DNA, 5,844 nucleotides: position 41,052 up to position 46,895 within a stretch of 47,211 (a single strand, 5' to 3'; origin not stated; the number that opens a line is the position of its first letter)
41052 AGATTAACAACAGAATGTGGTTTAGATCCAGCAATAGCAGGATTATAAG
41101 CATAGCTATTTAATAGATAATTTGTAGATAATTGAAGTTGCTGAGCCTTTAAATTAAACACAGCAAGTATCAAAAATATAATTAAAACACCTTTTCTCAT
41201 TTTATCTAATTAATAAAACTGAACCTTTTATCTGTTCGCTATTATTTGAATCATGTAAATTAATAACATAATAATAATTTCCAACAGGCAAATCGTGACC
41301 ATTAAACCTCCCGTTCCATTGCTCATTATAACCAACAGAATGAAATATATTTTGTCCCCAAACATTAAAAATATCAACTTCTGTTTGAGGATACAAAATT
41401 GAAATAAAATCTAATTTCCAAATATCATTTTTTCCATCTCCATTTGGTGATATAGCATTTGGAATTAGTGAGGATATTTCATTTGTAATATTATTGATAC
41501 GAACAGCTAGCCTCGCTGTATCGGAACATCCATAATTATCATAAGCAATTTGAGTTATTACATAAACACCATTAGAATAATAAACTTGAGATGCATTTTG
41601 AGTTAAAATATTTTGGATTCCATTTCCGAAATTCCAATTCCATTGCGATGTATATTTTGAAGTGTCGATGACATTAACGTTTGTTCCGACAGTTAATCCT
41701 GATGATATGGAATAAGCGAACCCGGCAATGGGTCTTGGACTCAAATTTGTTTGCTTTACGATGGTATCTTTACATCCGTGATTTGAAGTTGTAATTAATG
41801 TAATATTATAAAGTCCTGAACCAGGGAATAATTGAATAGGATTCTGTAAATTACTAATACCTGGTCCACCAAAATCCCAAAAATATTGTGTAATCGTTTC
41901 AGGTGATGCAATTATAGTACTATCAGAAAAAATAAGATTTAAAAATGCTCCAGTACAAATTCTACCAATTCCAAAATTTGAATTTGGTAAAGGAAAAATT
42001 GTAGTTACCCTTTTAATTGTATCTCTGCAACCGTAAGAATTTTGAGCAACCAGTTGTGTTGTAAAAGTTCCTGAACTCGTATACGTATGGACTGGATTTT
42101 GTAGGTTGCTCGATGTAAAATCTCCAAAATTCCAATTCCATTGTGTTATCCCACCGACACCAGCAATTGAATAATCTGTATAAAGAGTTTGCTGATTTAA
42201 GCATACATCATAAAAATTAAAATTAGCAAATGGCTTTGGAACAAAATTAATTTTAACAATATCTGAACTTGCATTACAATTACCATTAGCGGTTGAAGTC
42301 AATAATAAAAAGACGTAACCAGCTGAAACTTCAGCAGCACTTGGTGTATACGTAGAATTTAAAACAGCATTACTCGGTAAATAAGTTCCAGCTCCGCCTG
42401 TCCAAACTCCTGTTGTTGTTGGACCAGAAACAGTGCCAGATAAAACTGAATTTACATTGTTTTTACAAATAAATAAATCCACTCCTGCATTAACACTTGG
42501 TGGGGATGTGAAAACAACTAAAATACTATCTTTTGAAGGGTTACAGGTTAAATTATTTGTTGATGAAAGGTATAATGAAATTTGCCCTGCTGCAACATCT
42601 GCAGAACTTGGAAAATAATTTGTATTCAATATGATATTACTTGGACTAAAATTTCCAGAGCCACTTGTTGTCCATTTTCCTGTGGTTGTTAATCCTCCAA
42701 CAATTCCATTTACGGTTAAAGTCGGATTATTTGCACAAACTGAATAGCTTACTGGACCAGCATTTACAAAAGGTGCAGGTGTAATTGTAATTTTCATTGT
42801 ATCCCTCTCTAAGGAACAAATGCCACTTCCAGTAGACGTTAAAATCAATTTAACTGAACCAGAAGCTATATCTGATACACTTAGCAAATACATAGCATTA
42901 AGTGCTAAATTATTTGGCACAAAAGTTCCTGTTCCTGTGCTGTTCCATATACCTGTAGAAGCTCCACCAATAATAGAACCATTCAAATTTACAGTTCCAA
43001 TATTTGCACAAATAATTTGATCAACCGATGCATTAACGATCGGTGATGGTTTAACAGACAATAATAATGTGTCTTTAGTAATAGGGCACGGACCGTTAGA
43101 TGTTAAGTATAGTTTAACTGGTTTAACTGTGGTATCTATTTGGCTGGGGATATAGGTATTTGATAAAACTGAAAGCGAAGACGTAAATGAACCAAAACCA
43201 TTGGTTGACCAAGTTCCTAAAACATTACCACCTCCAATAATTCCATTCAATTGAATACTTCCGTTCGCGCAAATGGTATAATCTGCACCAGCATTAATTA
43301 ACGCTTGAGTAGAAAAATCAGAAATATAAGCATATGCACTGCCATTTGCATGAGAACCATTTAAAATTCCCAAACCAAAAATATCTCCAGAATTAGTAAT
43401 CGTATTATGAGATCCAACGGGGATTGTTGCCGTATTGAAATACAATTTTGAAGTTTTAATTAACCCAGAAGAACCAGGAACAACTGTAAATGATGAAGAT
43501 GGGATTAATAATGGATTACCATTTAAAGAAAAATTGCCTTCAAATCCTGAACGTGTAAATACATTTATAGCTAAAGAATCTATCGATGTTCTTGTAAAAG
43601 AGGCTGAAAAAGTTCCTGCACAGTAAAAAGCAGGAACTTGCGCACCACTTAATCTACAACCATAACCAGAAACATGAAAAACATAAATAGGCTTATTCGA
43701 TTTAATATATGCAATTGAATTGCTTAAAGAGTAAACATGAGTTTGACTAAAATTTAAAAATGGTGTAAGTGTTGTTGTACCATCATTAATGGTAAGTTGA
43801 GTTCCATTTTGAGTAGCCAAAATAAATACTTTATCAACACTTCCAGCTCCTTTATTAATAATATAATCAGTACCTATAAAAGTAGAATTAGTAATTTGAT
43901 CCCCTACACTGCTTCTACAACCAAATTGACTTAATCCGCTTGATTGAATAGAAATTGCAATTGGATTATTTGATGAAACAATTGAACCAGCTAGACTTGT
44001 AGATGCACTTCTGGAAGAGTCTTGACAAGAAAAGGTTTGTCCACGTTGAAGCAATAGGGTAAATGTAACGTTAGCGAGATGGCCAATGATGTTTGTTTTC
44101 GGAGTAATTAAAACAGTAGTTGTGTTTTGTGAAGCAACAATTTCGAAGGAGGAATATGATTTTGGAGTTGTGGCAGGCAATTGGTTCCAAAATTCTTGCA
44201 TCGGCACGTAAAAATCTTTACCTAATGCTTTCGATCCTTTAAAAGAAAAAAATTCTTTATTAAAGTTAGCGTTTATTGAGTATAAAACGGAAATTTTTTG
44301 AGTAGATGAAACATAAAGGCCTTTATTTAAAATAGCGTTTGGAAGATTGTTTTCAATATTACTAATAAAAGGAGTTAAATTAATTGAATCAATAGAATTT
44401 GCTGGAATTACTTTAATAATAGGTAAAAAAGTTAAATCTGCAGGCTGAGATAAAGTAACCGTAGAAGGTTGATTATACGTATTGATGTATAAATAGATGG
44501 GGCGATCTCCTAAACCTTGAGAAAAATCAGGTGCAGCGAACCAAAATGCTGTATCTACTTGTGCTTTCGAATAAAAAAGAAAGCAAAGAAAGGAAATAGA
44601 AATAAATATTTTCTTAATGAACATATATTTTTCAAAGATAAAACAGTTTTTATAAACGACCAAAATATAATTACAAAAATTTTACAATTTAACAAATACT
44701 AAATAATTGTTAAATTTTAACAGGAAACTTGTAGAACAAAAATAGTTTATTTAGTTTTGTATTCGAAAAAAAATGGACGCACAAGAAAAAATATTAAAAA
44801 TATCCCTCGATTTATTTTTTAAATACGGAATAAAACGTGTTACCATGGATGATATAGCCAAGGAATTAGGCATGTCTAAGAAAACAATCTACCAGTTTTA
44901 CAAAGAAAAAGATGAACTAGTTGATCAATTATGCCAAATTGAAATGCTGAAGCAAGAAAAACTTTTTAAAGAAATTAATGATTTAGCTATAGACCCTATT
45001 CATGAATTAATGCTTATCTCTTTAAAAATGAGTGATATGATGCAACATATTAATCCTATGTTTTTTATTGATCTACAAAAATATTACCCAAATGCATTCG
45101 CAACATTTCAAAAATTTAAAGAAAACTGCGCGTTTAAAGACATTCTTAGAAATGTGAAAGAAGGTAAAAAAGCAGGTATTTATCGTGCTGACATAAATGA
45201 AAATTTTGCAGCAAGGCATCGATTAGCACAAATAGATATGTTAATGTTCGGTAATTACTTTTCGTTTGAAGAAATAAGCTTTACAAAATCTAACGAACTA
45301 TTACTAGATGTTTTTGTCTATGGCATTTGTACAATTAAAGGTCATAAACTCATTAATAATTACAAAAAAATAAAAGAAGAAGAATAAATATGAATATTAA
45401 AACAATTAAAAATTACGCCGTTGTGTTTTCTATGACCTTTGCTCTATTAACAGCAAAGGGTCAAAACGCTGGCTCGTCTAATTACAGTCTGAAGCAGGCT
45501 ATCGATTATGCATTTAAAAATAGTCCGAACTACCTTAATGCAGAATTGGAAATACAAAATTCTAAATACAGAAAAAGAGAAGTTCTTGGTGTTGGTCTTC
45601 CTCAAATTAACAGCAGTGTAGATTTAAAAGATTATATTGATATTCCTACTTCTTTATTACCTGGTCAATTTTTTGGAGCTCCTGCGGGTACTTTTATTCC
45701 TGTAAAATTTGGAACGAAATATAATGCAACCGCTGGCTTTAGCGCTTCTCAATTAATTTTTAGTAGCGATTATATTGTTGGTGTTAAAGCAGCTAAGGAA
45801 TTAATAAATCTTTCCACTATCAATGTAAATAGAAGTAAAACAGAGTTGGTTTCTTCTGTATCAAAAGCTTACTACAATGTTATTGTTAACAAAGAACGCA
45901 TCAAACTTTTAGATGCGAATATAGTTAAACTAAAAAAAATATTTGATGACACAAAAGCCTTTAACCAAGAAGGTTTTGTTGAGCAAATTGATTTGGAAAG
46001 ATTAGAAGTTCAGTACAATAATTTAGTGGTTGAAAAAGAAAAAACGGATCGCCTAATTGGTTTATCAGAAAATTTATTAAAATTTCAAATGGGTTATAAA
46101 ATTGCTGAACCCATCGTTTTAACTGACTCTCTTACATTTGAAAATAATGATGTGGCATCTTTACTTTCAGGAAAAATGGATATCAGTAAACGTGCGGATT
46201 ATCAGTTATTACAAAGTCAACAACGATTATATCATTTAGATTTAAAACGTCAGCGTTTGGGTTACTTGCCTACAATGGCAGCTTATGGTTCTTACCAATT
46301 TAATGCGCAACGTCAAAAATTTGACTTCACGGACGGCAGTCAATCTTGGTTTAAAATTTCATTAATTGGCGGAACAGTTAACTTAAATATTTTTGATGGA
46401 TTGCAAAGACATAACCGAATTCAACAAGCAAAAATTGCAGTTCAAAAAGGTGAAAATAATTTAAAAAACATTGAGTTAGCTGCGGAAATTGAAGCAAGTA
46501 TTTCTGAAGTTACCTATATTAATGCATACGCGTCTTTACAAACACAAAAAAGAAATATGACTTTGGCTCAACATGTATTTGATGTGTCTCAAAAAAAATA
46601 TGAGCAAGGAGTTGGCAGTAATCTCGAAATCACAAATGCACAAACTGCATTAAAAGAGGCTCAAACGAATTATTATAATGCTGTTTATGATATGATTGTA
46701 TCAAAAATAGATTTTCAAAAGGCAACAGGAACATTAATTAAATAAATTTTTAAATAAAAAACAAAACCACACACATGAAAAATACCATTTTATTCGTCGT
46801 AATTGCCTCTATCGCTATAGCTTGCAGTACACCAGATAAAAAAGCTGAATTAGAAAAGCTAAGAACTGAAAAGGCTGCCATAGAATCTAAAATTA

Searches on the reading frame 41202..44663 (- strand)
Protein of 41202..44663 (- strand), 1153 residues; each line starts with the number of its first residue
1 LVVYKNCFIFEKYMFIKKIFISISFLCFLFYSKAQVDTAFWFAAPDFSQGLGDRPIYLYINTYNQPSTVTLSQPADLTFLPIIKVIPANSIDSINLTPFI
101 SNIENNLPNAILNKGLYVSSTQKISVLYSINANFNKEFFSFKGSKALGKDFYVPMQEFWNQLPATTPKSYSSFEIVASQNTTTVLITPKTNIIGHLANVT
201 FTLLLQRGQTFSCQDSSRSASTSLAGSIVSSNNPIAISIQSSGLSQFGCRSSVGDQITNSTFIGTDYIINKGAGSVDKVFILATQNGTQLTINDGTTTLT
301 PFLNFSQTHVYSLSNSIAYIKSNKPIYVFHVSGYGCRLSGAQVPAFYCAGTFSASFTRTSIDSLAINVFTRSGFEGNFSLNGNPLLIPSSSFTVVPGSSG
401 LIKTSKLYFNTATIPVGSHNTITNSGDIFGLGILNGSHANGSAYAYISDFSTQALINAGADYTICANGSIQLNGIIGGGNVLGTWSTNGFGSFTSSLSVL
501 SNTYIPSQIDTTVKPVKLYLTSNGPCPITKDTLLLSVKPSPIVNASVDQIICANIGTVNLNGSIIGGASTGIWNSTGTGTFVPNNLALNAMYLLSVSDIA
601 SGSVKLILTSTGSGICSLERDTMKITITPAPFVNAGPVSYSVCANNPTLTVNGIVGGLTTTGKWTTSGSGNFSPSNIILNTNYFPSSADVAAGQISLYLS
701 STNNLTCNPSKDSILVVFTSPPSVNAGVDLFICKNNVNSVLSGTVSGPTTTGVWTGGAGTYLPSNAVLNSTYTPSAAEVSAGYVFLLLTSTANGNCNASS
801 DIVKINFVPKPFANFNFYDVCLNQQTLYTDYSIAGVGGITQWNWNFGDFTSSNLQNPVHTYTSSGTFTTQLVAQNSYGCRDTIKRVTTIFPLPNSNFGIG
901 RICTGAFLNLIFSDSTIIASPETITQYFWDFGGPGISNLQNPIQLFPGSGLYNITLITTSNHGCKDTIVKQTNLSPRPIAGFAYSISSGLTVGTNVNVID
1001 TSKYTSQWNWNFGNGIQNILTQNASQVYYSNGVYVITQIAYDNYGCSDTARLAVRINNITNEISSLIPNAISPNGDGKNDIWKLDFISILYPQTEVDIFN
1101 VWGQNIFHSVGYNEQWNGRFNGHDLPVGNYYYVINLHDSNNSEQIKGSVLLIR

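Call 7: search_protein_families(library=pfam, proteins=[window:41202-44663:-], max_evalue=0.001)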
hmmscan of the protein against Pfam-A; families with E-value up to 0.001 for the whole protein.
window:41202-44663:- (1153 aa): 3 families
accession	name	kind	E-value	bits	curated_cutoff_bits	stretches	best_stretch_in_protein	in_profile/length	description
PF18911.6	PKD_4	-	3.3e-28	98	27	3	829-884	24-79/85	PKD domain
PF13585.12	CHU_C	-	1.5e-22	80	27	1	1067-1150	3-85/86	CHU_C Type IX secretion signal domain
PF00801.26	PKD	-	4.6e-11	43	23.5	1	837-886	27-78/80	PKD domain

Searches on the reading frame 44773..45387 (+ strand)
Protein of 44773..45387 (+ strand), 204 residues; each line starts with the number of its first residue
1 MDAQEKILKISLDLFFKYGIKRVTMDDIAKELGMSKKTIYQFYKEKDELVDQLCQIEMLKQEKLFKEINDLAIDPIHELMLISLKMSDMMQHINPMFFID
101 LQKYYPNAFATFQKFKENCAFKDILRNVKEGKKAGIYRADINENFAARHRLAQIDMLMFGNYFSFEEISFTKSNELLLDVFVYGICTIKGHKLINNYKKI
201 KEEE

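Call 7: search_protein_families(library=pfam, proteins=[window:44773-45387:+], max_evalue=0.001)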
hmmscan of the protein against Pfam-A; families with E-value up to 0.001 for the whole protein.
window:44773-45387:+ (204 aa): 1 family
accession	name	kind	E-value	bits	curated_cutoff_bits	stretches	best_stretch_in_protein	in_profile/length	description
PF00440.29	TetR_N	-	9.1e-12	45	24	1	7-52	1-46/47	Bacterial regulatory proteins, tetR family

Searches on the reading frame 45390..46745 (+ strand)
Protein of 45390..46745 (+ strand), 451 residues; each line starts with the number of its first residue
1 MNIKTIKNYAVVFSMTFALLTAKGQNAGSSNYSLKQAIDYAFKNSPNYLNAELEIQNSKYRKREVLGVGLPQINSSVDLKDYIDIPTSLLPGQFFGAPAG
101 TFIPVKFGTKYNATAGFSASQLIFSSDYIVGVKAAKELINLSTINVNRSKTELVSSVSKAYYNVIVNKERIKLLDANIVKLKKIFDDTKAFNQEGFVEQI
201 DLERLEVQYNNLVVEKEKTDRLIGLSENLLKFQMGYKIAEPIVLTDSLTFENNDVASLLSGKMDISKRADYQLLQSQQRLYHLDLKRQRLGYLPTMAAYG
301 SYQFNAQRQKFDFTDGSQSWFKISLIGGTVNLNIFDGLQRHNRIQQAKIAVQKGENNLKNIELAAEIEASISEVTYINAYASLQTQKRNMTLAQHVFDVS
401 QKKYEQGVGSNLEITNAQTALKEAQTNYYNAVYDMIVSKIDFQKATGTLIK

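Call 7: search_protein_families(library=pfam, proteins=[window:45390-46745:+], max_evalue=0.001)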
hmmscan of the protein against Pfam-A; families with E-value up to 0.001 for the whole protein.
window:45390-46745:+ (451 aa): 1 family
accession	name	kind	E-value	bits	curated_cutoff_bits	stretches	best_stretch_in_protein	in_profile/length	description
PF02321.23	OEP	-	6.4e-42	143.9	22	2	267-447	11-187/187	Outer membrane efflux protein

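Call 38: find_encoding_contigs(protein=window:45390-46745:+, flank=10000, max_places=3)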
Protein window:45390-46745:+ (451 aa): 4 contigs read that carry it; 3 places shown.
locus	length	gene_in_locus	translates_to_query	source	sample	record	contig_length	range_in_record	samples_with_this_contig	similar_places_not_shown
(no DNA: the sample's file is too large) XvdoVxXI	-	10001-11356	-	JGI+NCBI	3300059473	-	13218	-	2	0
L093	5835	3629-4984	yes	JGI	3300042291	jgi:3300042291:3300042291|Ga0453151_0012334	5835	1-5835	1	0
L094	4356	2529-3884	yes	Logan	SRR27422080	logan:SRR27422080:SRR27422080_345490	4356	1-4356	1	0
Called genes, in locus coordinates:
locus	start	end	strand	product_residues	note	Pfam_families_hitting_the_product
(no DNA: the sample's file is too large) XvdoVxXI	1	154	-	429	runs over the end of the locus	?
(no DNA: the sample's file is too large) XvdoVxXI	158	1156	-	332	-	PF11751:PorP_SprF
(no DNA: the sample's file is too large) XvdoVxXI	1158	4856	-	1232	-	PF17517:IgGFc_binding, PF00801:PKD (weak), PF18911:PKD_4, PF00801:PKD (weak), PF18911:PKD_4, PF13585:CHU_C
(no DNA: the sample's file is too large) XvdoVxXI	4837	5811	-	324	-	PF11751:PorP_SprF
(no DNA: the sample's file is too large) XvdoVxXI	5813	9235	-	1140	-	PF00801:PKD (weak), PF18911:PKD_4, PF13585:CHU_C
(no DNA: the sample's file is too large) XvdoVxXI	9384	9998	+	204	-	PF00440:TetR_N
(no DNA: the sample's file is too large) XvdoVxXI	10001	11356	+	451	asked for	PF02321:OEP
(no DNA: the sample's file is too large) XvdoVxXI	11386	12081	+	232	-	?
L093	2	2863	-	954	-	?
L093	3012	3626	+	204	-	PF00440:TetR_N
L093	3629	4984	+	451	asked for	PF02321:OEP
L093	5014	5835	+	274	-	?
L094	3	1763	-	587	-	?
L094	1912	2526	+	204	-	PF00440:TetR_N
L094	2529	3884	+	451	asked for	PF02321:OEP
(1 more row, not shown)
